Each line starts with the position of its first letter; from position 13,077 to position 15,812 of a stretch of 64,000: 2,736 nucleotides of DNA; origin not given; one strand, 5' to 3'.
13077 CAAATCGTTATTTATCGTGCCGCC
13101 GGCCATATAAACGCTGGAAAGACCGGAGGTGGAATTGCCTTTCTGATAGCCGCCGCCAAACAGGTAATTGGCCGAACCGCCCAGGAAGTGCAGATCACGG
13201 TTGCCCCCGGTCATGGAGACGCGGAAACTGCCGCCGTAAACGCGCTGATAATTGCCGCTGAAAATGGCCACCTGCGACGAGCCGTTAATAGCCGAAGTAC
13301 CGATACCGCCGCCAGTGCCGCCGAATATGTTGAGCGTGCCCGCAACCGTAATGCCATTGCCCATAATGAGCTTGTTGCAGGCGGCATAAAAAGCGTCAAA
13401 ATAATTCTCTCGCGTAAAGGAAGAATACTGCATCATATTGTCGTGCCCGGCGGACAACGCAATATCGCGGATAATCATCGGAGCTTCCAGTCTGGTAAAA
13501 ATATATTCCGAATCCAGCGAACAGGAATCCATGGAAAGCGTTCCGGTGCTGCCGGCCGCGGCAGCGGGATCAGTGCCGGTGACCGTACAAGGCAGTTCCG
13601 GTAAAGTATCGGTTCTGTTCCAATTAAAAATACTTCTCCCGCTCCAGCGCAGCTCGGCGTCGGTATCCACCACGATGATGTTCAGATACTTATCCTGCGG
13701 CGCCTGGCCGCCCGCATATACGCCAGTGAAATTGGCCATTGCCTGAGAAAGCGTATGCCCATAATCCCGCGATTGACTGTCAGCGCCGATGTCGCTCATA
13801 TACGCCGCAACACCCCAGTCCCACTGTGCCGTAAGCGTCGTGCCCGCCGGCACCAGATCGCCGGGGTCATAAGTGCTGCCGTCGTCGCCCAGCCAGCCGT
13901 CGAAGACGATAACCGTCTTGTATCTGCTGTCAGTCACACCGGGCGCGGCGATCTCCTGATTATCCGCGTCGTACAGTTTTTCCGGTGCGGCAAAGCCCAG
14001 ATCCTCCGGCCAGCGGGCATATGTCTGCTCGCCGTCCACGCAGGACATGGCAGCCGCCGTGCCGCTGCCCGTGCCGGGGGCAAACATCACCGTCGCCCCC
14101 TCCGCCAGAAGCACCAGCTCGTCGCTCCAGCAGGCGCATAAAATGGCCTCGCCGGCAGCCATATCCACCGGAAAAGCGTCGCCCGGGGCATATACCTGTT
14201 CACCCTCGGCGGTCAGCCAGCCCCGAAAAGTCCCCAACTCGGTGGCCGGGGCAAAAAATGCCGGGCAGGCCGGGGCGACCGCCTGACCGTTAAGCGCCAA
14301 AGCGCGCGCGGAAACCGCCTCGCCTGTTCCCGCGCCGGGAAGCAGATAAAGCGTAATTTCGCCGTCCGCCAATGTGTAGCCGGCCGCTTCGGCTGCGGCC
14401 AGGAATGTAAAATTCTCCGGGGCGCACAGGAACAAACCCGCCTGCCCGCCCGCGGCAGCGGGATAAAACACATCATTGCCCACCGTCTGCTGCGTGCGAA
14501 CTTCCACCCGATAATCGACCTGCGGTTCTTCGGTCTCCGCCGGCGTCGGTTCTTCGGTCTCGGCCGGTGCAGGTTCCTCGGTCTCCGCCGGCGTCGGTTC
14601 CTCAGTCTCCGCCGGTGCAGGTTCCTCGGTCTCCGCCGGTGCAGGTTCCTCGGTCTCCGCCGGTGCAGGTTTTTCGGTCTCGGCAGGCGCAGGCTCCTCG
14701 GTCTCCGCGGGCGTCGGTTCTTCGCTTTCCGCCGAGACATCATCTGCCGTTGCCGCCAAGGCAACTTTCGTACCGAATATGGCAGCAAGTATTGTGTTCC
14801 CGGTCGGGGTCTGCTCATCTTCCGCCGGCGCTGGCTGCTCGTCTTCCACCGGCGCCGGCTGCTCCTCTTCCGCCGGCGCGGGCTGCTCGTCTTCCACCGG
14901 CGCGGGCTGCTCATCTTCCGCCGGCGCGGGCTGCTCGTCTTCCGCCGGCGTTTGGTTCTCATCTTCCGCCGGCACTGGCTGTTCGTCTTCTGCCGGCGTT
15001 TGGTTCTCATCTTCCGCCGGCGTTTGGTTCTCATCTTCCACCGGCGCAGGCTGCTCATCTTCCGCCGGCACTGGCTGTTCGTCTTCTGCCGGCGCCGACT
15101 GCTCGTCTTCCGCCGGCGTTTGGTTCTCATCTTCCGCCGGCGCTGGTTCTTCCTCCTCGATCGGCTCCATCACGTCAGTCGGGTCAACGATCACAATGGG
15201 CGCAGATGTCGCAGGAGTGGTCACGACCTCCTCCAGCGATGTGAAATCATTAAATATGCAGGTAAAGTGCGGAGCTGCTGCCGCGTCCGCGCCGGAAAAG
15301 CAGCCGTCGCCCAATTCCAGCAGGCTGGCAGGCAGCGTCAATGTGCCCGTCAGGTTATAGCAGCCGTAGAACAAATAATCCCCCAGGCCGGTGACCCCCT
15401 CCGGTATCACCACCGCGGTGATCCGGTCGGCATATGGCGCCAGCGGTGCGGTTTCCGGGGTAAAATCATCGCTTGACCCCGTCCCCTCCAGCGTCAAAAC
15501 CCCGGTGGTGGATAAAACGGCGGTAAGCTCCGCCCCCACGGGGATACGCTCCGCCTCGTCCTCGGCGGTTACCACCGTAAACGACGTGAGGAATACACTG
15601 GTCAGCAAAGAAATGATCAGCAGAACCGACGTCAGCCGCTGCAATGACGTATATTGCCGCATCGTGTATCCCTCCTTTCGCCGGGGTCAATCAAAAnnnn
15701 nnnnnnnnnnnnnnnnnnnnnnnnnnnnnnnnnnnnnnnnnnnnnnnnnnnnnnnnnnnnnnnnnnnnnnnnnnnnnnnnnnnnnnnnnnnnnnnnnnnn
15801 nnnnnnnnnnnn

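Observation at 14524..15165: Two arrays of perfect 24-bp tandem repeats (about 9 and 15 copies) inside the giant adhesin gene: potential length-variable spacer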

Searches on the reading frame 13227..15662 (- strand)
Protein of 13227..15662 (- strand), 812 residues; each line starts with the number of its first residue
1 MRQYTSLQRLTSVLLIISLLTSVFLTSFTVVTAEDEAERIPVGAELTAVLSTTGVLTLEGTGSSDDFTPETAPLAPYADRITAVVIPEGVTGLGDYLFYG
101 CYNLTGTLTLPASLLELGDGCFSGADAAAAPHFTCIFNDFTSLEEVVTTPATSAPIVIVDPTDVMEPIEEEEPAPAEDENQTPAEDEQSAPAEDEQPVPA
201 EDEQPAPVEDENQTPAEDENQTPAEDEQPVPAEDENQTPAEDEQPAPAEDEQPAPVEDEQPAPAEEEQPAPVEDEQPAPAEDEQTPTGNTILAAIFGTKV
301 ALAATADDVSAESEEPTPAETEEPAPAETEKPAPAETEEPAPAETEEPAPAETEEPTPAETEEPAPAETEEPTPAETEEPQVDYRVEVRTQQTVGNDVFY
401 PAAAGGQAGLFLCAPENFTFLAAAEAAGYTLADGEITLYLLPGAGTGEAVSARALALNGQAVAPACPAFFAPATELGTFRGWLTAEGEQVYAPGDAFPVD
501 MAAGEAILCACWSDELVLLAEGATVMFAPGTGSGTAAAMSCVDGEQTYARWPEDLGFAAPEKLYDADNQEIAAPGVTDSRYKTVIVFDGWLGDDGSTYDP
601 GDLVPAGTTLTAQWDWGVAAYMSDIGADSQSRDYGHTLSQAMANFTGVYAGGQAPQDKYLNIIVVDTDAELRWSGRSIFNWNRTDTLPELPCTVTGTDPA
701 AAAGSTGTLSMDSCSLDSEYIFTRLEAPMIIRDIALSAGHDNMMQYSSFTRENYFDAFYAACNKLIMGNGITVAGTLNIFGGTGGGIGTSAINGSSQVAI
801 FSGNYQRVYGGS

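Call 45: predict_structure(alignment_id=A3)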
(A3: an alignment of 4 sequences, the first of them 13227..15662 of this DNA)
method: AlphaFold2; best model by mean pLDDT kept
length: 812 residues; sequences in the alignment: 4
mean_pLDDT: 46.9   pTM: 0.35
mean pLDDT of the five models: 46.9, 40.6, 38.0, 37.0, 36.7
residues with pLDDT >= 90: 0; 70-90: 77; 50-70: 248; < 50: 487
segments of 3 or more residues with pLDDT < 50: 1-9, 18-35, 100-166, 176-182, 184-190, 192-195, 200-204, 208-228, 232-246, 248-252, 254-262, 264-270, 272-278, 280-314, 319-323, 327-333, 335-338, 343-347, 351-357, 359-438, 444-457, 467-477, 514-546, 628-635, 650-656, 674-684, 712-721, 739-757, 781-800, 802-812
pLDDT, mean of each block of 10 residues (from residue 1): 44 50 39 55 78 68 66 69 58 59 41 40 38 29 26 31 42 44 40 52 40 29 31 39 39 37 37 42 29 30 33 44 40 45 43 38 40 36 25 24 29 33 33 44 46 49 52 47 62 62 57 37 39 30 45 59 74 69 74 72 57 75 59 54 61 51 65 42 49 69 57 39 59 60 36 45 56 53 35 42 34 20
secondary structure, 60 per line:
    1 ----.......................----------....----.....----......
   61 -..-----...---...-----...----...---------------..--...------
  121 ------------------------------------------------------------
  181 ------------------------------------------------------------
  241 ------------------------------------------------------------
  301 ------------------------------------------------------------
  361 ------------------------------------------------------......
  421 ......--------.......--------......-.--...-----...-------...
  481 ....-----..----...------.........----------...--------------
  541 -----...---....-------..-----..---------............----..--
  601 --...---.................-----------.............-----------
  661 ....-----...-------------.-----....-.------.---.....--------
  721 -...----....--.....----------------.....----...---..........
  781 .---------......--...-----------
elements in order (helices of 4 or more, strands of 3 or more residues): H5-27 E38-41 E46-50 E55-60 E83-85 E90-92 H415-426 E435-441 E450-455 E460-462 E478-484 E496-498 E505-513 E524-526 E546-548 H552-555 E581-592 E603-605 E609-621 H622-625 H638-649 E661-664 E670-672 E692-695 E708-712 E722-724 E729-732 E735-739 E756-760 E765-767 E771-781 E791-796 E799-801

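Call 52: search_protein_representatives(alignment_id=A3)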
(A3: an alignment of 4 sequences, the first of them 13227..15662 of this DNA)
Query: 4 sequences, 667 profile positions. Proteins with E-value up to 0.001 (for the whole library): 120062; up to 1e-10: 50663; up to 1e-30: 5654. The best 150 are listed.
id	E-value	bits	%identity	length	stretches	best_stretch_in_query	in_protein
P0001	0.0e+00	1116.7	-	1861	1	1-667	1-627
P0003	3.2e-239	812.5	-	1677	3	410-667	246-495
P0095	6.2e-183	626.5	-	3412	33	41-126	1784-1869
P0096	2.2e-159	548.7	-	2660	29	52-124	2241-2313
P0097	1.1e-153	529.9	-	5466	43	79-139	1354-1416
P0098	8.0e-147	507.2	-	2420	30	42-124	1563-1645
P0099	1.6e-143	496.3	-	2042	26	15-126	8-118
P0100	4.5e-140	484.9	-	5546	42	77-129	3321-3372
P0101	4.6e-139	481.5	-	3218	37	53-127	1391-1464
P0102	3.4e-138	478.7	-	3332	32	7-106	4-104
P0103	1.5e-135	469.9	-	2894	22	49-125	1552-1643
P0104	3.5e-135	468.7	-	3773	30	43-122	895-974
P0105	1.2e-134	467.0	-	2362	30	81-125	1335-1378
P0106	3.0e-132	459.1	-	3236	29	8-125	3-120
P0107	4.1e-127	442.1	-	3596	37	81-126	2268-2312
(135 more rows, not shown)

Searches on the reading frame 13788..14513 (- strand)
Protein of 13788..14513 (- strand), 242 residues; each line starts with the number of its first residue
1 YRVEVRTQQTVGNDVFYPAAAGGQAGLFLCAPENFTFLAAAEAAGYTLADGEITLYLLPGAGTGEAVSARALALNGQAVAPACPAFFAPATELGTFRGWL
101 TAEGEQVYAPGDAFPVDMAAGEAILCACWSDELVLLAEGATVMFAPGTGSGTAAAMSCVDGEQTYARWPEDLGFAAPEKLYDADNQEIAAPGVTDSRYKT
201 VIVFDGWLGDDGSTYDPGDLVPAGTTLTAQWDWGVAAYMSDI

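Call 30: search_protein_families(library=pfam, proteins=[window:13788-14513:-], max_evalue=5)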
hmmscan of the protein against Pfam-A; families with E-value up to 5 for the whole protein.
window:13788-14513:- (242 aa): 0 families

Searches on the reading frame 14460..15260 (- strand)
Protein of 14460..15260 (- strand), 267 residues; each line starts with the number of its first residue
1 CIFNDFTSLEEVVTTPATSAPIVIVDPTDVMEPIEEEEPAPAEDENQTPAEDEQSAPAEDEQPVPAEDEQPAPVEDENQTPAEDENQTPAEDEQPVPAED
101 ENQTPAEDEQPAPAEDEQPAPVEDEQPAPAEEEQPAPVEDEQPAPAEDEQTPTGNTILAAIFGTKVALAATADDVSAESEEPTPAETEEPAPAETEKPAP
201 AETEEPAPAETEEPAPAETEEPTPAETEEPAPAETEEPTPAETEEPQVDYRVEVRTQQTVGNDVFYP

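Call 78: find_homologous_proteins(query=window:14460-15260:-, max_evalue=0.001)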
Query window:14460-15260:- (267 aa): 2 proteins with E <= 0.001 among 8000 candidates.
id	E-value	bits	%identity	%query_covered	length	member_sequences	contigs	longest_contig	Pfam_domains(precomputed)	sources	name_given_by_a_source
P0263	8.2e-14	70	57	31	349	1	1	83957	-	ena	-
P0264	8.8e-8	50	63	26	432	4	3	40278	-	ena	-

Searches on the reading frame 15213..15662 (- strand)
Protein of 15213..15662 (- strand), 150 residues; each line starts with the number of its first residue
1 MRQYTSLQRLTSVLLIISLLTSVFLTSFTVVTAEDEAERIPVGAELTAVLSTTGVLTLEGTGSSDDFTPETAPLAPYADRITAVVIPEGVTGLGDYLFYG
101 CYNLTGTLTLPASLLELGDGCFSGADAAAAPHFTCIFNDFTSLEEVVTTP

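Call 30: search_protein_families(library=pfam, proteins=[window:15213-15662:-], max_evalue=5)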
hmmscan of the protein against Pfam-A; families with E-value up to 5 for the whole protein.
window:15213-15662:- (150 aa): 1 family
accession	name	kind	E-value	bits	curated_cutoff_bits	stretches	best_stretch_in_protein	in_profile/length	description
PF13306.12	LRR_5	-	2.8e-06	27.7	27.7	1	80-125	12-56/127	BspA type Leucine rich repeat region (6 copies)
